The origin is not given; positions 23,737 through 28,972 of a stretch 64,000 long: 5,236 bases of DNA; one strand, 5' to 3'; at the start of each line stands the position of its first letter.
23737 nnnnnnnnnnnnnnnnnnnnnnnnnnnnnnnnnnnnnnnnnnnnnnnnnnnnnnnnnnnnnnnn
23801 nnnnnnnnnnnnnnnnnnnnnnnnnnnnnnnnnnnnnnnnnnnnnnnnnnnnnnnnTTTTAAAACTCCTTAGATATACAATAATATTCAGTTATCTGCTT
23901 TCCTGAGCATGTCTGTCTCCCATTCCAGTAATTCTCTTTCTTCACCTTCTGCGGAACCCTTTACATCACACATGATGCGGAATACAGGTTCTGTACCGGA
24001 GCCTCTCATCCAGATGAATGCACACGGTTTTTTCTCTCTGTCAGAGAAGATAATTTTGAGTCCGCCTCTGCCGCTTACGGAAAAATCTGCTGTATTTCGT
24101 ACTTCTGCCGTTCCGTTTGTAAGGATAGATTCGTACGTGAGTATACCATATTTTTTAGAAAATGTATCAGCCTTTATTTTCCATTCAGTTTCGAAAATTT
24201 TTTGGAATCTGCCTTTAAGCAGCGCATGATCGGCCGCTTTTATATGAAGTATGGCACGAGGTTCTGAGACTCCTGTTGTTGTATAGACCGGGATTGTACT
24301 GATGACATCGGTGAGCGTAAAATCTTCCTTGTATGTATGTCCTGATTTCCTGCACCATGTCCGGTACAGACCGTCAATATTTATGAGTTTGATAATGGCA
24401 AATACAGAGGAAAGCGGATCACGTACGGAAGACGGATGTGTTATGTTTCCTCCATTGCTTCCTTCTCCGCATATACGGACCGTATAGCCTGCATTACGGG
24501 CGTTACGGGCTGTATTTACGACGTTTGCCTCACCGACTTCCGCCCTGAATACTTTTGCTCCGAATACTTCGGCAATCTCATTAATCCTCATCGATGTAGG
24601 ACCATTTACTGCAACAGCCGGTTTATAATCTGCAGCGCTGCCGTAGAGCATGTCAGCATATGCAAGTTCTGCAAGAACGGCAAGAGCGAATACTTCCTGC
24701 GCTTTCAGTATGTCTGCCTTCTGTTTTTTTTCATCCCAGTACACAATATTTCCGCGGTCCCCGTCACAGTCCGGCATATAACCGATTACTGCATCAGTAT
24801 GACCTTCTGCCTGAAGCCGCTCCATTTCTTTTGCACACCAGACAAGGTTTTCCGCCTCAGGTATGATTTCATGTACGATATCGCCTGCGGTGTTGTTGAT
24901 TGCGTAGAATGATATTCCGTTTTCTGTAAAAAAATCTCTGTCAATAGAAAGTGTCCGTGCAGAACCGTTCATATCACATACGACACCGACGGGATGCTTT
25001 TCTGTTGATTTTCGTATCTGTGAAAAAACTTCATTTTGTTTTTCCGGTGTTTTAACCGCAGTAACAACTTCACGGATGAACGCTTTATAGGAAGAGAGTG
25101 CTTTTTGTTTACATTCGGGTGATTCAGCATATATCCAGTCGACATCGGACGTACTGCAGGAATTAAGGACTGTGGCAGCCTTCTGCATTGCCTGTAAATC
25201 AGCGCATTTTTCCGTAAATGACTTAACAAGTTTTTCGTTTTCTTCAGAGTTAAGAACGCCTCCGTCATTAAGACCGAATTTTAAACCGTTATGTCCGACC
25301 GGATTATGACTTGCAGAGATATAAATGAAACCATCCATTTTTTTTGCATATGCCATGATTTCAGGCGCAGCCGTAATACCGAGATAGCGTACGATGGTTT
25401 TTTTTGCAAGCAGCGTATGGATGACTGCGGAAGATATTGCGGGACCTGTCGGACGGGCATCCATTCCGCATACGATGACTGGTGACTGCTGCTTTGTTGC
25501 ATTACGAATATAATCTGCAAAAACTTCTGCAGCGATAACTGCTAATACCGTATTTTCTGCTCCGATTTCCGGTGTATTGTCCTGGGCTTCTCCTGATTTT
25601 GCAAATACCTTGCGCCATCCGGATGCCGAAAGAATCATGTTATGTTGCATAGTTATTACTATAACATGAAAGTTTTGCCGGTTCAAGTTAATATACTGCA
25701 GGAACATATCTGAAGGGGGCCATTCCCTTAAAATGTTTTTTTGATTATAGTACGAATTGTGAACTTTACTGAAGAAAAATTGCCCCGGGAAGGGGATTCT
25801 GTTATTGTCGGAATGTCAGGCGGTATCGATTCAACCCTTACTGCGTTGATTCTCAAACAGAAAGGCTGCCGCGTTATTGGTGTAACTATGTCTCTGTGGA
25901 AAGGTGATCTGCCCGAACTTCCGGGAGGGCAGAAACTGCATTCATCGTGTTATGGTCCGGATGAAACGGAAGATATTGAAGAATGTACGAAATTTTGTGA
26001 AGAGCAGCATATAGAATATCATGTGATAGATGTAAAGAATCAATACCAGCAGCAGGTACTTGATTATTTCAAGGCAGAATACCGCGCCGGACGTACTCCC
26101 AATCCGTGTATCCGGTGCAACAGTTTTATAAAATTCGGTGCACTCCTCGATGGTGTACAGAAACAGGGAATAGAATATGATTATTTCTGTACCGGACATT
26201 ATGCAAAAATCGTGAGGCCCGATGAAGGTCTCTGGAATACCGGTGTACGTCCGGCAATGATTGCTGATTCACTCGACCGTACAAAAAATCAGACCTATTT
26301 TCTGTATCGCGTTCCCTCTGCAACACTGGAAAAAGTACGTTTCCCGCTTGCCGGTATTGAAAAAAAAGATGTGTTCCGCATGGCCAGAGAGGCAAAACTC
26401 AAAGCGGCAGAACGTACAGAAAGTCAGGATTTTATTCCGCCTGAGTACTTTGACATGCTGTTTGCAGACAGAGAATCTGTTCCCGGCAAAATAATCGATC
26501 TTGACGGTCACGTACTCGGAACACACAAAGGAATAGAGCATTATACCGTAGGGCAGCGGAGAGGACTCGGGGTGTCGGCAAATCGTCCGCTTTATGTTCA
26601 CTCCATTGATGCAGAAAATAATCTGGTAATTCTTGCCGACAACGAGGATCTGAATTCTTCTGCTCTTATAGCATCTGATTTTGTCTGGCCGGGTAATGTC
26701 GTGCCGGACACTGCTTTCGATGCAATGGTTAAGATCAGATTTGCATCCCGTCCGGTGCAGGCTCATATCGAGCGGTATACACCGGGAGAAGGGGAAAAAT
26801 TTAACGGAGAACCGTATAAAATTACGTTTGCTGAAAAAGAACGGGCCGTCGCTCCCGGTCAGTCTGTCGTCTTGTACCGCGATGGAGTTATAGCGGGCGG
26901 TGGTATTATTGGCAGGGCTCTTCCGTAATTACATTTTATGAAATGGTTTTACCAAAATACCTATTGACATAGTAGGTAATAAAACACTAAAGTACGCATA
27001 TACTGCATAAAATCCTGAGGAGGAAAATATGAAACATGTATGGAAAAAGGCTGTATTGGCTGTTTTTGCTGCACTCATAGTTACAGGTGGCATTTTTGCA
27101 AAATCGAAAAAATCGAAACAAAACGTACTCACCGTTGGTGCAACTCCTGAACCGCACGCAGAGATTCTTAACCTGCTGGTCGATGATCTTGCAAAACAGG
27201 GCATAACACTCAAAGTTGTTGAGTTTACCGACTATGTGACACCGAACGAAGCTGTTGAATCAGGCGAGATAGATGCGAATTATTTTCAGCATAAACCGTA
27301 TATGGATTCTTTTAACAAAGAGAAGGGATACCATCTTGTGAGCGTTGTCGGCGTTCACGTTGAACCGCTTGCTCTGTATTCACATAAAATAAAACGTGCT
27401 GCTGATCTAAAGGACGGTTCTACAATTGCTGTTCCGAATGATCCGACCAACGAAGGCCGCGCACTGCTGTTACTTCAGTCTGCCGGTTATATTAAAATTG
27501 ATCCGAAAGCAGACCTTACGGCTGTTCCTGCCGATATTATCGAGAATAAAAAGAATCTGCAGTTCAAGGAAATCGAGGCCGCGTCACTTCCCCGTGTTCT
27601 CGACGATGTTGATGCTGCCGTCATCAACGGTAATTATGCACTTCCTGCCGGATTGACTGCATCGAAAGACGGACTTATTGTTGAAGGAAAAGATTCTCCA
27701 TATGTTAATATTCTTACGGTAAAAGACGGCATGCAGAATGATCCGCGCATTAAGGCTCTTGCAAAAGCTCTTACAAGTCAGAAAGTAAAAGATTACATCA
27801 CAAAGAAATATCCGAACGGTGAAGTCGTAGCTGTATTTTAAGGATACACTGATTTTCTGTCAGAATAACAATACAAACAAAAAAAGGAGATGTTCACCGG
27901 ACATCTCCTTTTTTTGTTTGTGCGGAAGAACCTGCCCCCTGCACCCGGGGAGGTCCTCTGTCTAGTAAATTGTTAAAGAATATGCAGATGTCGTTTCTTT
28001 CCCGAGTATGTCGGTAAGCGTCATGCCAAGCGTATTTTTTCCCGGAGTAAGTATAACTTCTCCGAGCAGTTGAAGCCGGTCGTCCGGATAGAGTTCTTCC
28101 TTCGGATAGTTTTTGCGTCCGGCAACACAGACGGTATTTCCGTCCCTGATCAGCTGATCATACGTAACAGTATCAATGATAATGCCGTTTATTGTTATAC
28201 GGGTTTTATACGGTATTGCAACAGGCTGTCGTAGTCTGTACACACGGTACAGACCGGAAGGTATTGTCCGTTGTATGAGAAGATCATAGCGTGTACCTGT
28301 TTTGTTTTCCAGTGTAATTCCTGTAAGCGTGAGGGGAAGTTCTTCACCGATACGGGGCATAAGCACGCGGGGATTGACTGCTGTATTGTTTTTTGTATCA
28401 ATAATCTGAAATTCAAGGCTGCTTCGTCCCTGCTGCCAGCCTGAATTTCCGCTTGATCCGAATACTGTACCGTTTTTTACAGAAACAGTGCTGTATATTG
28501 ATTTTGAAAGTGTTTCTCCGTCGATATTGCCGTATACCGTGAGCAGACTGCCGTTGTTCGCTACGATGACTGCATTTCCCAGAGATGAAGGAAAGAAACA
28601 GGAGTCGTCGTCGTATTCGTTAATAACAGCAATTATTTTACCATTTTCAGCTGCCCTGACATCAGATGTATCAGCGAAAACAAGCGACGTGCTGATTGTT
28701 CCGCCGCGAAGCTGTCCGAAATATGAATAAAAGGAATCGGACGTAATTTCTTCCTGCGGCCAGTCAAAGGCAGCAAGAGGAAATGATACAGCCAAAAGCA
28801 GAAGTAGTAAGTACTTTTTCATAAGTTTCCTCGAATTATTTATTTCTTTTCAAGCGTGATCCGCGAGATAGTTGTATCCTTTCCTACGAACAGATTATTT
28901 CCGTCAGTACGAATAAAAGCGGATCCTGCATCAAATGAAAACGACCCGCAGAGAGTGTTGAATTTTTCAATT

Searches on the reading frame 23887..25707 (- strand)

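Call 42: search_protein_families(library=pfam, proteins=[window:23887-25707:-], max_evalue=0.00001)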
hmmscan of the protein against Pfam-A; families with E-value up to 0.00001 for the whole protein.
window:23887-25707:- (606 aa): 1 family
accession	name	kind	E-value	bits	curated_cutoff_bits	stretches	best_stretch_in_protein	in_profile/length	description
PF02878.22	PGM_PMM_I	-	1.3e-20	73.9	22.5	1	52-166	19-133/138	Phosphoglucomutase/phosphomannomutase, alpha/beta/alpha domain I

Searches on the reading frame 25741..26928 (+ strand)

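Call 42: search_protein_families(library=pfam, proteins=[window:25741-26928:+], max_evalue=0.00001)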
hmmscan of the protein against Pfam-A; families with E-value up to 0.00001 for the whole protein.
window:25741-26928:+ (395 aa): 4 families
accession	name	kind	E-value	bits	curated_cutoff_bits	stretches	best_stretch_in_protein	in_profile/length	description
PF03054.22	tRNA_Me_trans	-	5.5e-55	186.6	20.6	1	20-230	2-196/202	tRNA methyl transferase HUP domain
PF20259.3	tRNA_Me_trans_M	-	1.2e-18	66.9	27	1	245-299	9-65/66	tRNA methyl transferase PRC-barrel domain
PF20258.4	tRNA_Me_trans_C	-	6.1e-13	49.3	20.6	1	307-390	2-77/77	Aminomethyltransferase beta-barrel domain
PF02540.23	NAD_synthase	-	1.2e-06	28.3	21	1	3-105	2-88/242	NAD synthase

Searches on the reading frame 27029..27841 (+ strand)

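Call 72: search_protein_families(library=pfam, proteins=[window:27029-27841:+], max_evalue=0.001)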
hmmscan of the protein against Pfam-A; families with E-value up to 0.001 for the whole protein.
window:27029-27841:+ (270 aa): 2 families
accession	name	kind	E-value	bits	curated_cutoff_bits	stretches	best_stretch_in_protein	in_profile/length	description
PF03180.19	Lipoprotein_9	-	1.1e-96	323.1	27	1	34-269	1-235/236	NlpA lipoprotein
PF09084.16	NMT1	-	0.00011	22.6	20.5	1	55-186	17-145/216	NMT1/THI5 like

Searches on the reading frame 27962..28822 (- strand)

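Call 72: search_protein_families(library=pfam, proteins=[window:27962-28822:-], max_evalue=0.001)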
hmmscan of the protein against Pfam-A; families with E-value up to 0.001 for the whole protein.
window:27962-28822:- (286 aa): 1 family
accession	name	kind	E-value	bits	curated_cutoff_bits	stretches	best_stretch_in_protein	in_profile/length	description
PF01551.29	Peptidase_M23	-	5.8e-08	33.3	28.7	1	51-151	12-96/96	Peptidase family M23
